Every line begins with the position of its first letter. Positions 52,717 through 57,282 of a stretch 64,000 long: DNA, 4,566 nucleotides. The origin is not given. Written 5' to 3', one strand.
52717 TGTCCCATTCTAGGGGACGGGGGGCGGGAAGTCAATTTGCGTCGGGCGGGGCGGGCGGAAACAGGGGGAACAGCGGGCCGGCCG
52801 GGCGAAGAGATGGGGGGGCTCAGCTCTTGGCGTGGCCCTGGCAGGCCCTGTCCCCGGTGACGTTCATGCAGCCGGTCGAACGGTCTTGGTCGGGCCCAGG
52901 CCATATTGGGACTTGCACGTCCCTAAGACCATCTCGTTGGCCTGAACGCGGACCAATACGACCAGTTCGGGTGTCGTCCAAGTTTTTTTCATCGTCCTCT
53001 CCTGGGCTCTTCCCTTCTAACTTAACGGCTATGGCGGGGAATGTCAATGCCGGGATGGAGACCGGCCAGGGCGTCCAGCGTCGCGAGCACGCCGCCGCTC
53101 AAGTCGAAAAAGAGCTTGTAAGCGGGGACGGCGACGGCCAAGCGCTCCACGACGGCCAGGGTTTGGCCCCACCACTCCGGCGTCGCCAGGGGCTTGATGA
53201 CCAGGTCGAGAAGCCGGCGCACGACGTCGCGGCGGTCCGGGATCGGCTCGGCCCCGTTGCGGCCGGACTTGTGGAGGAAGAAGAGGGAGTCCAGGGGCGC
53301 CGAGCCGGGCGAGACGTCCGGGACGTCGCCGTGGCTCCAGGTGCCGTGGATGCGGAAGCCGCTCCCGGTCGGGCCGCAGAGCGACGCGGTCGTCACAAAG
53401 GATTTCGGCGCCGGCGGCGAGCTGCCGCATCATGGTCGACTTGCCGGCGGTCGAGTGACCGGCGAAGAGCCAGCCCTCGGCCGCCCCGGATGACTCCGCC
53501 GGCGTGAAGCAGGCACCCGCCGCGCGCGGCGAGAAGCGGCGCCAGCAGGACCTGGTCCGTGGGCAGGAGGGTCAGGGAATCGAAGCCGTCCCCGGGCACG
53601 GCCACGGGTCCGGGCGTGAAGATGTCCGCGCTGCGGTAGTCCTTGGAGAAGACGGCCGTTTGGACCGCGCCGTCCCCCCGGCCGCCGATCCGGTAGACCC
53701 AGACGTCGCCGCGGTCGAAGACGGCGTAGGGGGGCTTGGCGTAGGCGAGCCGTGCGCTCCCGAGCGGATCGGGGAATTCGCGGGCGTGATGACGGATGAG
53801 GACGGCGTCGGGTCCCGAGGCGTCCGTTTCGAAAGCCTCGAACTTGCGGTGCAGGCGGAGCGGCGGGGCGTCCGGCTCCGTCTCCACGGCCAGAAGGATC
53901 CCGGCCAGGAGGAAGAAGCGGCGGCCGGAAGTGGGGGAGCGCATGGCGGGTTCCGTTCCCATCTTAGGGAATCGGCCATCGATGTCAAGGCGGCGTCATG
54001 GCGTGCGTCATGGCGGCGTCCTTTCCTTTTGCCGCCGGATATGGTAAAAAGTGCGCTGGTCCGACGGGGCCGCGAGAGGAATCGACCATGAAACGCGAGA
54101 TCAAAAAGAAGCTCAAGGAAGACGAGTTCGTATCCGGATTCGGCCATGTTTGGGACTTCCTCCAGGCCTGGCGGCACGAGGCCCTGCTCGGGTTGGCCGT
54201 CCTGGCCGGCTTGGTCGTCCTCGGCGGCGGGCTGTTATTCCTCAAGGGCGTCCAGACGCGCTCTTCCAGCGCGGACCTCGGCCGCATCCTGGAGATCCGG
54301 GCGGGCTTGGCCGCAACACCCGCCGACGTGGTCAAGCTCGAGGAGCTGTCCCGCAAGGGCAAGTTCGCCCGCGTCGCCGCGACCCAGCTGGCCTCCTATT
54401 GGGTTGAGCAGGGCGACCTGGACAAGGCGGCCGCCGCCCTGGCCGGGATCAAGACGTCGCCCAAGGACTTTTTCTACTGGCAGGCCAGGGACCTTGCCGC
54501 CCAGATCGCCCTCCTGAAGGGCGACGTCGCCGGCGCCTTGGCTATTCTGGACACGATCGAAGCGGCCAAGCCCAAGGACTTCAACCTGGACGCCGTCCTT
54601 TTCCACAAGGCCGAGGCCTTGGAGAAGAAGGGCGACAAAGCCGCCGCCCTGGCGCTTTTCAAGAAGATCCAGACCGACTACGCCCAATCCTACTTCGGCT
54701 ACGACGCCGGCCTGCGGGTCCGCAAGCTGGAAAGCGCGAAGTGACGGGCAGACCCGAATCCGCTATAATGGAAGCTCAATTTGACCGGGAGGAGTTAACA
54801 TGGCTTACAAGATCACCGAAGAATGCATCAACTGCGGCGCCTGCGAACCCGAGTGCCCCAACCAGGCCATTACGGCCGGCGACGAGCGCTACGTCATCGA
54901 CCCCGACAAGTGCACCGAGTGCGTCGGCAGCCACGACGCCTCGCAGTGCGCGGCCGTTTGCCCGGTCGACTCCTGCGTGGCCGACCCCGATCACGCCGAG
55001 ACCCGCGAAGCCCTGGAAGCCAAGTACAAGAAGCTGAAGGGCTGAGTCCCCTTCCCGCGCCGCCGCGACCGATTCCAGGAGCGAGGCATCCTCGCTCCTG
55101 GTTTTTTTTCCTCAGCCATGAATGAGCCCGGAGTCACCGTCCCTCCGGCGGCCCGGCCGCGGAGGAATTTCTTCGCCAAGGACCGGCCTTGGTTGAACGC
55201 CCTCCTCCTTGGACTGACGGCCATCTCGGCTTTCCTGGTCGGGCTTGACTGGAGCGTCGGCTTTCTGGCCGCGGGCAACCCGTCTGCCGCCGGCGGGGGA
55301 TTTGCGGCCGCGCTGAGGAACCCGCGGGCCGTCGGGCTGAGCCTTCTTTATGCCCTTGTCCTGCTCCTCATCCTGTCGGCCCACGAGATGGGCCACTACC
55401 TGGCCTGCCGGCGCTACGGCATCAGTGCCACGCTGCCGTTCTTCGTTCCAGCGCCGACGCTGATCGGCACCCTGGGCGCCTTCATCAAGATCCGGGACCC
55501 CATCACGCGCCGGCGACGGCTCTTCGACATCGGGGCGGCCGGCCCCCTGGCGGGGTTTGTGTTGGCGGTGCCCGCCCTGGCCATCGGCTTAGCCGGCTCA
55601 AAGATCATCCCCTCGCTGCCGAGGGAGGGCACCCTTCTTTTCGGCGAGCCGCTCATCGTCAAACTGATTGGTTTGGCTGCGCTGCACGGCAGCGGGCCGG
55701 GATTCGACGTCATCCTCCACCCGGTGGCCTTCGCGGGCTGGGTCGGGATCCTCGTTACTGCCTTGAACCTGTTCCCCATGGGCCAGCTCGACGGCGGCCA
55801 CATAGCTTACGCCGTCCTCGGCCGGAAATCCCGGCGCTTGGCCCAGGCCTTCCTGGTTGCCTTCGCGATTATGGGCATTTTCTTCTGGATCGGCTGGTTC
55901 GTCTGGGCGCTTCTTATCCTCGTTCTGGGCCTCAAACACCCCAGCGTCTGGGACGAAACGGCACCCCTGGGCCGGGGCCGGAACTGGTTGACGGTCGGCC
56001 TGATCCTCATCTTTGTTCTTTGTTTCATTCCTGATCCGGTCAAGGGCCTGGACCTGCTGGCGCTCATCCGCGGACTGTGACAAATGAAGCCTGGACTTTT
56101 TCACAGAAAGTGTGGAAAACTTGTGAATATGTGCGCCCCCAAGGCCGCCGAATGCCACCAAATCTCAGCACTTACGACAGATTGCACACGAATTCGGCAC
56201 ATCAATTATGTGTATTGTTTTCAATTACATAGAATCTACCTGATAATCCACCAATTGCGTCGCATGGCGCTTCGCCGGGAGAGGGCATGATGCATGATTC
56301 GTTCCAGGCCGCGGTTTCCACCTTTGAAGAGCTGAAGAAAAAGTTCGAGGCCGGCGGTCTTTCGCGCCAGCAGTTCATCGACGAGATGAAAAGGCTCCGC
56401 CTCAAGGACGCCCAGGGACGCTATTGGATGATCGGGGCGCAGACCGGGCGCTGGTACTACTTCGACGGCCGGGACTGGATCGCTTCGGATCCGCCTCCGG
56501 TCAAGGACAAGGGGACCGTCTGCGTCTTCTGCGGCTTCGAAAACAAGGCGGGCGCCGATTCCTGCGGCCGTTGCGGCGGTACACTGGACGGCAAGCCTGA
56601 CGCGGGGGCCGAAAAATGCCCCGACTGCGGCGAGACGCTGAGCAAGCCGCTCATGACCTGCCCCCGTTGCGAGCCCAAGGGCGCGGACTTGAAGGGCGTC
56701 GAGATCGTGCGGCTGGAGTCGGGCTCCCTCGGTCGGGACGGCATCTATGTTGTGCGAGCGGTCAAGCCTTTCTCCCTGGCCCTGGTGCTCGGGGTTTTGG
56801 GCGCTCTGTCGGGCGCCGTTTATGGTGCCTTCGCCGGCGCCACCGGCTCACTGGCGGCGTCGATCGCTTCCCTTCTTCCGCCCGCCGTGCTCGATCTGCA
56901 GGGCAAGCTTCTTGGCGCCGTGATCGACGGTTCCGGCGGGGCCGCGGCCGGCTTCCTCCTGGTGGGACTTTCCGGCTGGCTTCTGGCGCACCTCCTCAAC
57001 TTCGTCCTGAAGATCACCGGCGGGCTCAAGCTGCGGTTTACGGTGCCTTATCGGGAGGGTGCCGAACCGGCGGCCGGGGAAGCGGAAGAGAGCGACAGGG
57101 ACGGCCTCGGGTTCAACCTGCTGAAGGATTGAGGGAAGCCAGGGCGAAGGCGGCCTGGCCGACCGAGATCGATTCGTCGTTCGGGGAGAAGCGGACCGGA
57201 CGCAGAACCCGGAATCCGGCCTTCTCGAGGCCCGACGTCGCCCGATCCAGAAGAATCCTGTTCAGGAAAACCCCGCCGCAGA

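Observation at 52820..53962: Candidate RiPP-like pair: HprK-like P-loop kinase followed by an unlisted precursor-like mini-ORF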

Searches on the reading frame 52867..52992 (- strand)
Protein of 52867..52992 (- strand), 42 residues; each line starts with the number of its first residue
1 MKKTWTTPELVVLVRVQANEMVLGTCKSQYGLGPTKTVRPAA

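Call 5: search_protein_families(library=ncbifam, max_evalue=1, proteins=[window:52867-52992:-])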
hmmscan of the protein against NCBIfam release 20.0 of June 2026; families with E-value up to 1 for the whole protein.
seq(42 aa): 2 families
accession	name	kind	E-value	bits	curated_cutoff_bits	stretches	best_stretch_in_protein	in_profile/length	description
NF033528.1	lasso_cyano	subfamily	0.09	12.8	33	1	1-12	1-12/35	lasso peptide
NF033524.1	lasso_PadeA_fam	subfamily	0.16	11.7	27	1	2-13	1-12/30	paeninodin family lasso peptide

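Call 6: search_protein_families(library=pfam, max_evalue=1, proteins=[window:52867-52992:-])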
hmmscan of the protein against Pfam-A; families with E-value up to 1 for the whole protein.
seq(42 aa): 0 families

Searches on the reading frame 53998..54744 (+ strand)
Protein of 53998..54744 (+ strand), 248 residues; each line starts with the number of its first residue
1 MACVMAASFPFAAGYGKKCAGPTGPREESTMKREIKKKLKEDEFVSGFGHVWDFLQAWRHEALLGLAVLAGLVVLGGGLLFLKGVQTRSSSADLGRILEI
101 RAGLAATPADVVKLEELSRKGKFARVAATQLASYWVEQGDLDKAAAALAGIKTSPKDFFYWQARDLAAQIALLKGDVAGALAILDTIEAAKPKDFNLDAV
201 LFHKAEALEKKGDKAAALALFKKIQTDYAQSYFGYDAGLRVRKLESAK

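Call 8: search_protein_families(library=pfam, max_evalue=0.01, proteins=[window:53998-54744:+])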
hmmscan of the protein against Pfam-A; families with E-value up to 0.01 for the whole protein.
window:53998-54744:+ (248 aa): 7 families
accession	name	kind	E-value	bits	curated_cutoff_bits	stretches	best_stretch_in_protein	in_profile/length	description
PF25058.1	ARM_TT21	-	6.3e-06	26.7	27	0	167-193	100-126/155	Tetratricopeptide repeat protein 21 ARM repeat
PF14559.12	TPR_19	-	0.00023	21.9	25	1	137-197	3-61/68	Tetratricopeptide repeat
PF17874.7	TPR_MalT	-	0.00025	20.9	45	1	127-223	124-227/336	MalT-like TPR region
PF13428.12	TPR_14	-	0.00069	20.5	23.5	0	136-163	12-40/44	Tetratricopeptide repeat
PF13174.12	TPR_6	-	0.0038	18.2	26.3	1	200-231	2-33/33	Tetratricopeptide repeat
PF13432.12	TPR_16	-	0.0065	17.3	32.7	0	133-194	5-64/65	Tetratricopeptide repeat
PF09976.15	TPR_21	-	0.0066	16.6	25.5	0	113-196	64-145/193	Tetratricopeptide repeat-like domain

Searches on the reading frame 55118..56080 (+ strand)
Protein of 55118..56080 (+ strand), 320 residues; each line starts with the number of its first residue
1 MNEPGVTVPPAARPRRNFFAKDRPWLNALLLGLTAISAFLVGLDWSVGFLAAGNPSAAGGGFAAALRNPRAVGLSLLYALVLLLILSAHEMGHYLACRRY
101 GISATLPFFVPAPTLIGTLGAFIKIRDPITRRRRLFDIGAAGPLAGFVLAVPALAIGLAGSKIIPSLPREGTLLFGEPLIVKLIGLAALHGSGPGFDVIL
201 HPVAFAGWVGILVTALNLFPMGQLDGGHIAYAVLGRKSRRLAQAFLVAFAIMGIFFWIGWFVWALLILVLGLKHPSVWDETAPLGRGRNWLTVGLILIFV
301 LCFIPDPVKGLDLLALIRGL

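Call 8: search_protein_families(library=pfam, max_evalue=0.01, proteins=[window:55118-56080:+])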
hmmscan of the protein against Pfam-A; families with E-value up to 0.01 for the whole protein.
window:55118-56080:+ (320 aa): 1 family
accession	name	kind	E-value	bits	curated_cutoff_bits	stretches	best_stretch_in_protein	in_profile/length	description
PF02163.28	Peptidase_M50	-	5.2e-22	78.7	27.2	1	78-254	2-215/221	Peptidase family M50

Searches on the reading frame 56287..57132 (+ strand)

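Call 8: search_protein_families(library=pfam, max_evalue=0.01, proteins=[window:56287-57132:+])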
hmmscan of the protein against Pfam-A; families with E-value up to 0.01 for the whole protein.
window:56287-57132:+ (281 aa): 1 family
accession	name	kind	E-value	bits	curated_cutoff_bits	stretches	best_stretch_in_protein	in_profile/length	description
PF12773.13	DZR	-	1.8e-06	28.5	27.3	1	79-129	1-45/45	Double zinc ribbon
